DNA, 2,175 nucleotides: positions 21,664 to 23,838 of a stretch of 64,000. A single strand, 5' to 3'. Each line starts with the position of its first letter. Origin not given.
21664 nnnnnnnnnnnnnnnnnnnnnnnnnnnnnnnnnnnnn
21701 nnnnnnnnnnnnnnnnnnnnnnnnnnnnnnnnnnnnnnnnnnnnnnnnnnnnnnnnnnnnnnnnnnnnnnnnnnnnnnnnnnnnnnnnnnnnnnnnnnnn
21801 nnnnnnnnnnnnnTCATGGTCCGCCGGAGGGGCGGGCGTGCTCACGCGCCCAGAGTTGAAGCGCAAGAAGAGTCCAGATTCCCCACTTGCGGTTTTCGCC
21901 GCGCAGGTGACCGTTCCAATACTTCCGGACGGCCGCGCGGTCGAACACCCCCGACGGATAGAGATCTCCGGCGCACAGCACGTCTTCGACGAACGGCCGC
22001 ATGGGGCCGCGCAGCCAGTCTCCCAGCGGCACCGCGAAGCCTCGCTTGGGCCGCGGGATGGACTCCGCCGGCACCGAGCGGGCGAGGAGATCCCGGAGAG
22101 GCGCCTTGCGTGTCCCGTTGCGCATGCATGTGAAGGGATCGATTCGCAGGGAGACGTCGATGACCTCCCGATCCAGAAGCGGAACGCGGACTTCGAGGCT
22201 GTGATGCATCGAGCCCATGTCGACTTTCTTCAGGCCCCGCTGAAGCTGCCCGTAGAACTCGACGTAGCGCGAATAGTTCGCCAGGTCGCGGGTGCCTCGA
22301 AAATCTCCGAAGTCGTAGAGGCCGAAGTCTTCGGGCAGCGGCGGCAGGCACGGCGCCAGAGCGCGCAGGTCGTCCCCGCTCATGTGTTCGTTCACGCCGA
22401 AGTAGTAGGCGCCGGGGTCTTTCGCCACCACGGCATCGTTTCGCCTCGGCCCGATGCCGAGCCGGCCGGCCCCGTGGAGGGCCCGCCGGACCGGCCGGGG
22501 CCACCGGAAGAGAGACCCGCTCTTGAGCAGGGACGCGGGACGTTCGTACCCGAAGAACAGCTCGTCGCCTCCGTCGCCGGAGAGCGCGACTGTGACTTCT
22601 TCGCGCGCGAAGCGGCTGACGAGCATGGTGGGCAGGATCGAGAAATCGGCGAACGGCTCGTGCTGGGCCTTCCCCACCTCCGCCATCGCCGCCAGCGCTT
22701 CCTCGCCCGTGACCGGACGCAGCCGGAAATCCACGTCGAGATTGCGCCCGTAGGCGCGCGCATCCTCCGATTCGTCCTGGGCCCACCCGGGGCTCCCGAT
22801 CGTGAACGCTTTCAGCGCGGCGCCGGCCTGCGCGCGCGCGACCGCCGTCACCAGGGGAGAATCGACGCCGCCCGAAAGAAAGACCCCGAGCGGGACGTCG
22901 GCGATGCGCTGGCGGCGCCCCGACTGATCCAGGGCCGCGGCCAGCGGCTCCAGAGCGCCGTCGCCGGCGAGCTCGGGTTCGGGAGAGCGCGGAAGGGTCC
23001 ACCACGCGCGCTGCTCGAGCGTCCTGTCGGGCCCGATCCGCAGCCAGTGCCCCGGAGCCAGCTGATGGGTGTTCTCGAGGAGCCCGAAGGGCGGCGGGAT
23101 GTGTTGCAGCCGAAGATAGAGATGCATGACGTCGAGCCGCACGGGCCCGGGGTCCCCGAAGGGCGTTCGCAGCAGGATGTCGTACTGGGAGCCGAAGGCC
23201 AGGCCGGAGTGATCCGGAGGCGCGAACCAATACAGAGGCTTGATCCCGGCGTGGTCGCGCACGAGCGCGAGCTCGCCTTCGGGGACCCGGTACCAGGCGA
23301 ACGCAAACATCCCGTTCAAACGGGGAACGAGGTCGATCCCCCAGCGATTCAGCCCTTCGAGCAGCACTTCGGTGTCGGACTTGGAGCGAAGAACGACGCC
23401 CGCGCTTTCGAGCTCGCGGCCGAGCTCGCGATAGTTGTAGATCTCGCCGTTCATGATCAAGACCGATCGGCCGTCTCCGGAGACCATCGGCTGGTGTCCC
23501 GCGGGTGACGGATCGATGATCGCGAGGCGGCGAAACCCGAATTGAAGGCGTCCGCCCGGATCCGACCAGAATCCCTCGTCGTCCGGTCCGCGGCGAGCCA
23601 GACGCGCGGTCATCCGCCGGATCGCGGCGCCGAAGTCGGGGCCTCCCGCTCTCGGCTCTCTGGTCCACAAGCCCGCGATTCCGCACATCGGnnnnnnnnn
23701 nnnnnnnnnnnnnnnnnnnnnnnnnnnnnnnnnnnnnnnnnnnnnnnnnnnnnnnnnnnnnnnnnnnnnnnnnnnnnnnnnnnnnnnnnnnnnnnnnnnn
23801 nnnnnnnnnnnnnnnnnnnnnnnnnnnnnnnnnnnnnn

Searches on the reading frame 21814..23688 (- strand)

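Call 6: search_protein_families(library=pfam, proteins=[window:21814-23688:-])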
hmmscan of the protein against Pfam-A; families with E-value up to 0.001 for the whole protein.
window:21814-23688:- (624 aa): 3 families
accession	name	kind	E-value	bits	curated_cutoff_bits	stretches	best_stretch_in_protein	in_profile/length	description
PF00733.27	Asn_synthase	-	1.6e-71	242.3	21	1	250-615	3-354/354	Asparagine synthase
PF13537.11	GATase_7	-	2.3e-37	128.2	25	1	53-173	2-122/123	Glutamine amidotransferase domain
PF13522.11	GATase_6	-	5.8e-36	123.8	27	1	35-167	1-129/130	Glutamine amidotransferase domain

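Call 10: search_protein_families(library=ncbifam, proteins=[window:21814-23688:-], max_evalue=0.01)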
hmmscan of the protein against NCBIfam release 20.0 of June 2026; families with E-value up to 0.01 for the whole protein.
window:21814-23688:- (624 aa): 11 families
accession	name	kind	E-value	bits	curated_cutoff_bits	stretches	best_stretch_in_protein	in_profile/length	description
TIGR03108.1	eps_aminotran_1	hypoth_equivalog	1.2e-108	364.4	816.9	2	1-406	1-400/628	XrtA/PEP-CTERM system amidotransferase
TIGR01536.1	asn_synth_AEB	equivalog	1.7e-101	340.8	267.1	1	2-551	1-517/517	asparagine synthase (glutamine-hydrolyzing)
TIGR03104.1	trio_amidotrans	equivalog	6.7e-87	292.1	570.1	2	1-382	1-381/589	N-acetylglutaminylglutamine amidotransferase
NF006949.0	PRK09431.1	equivalog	1.4e-60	205.4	499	3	1-169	1-162/554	asparagine synthase B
NF033535.1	lass_lactam_cya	exception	7.4e-35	120.6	525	1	1-392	1-391/668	lasso peptide isopeptide bond-forming cyclase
NF033561.1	macrolact_Ik_Al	subfamily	2.6e-11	42.8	300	1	138-390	91-344/561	albusnodin/ikarugamycin family macrolactam cyclase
NF001484.0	PRK00331.1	subfamily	5.7e-06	25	381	1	66-110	86-130/601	isomerizing glutamine--fructose-6-phosphate transaminase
TIGR01135.1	glmS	equivalog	8.9e-06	24.5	418.05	1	66-111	85-130/607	glutamine--fructose-6-phosphate transaminase (isomerizing)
TIGR00268.2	TIGR00268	equivalog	1.9e-05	24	150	1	268-322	17-72/259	ATP-dependent sacrificial sulfur transferase LarE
TIGR01134.1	purF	equivalog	0.00021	20.8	350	1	65-153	84-182/432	amidophosphoribosyltransferase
NF010588.0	PRK13981.1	equivalog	0.0044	15.5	479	1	258-326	281-348/546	NAD+ synthase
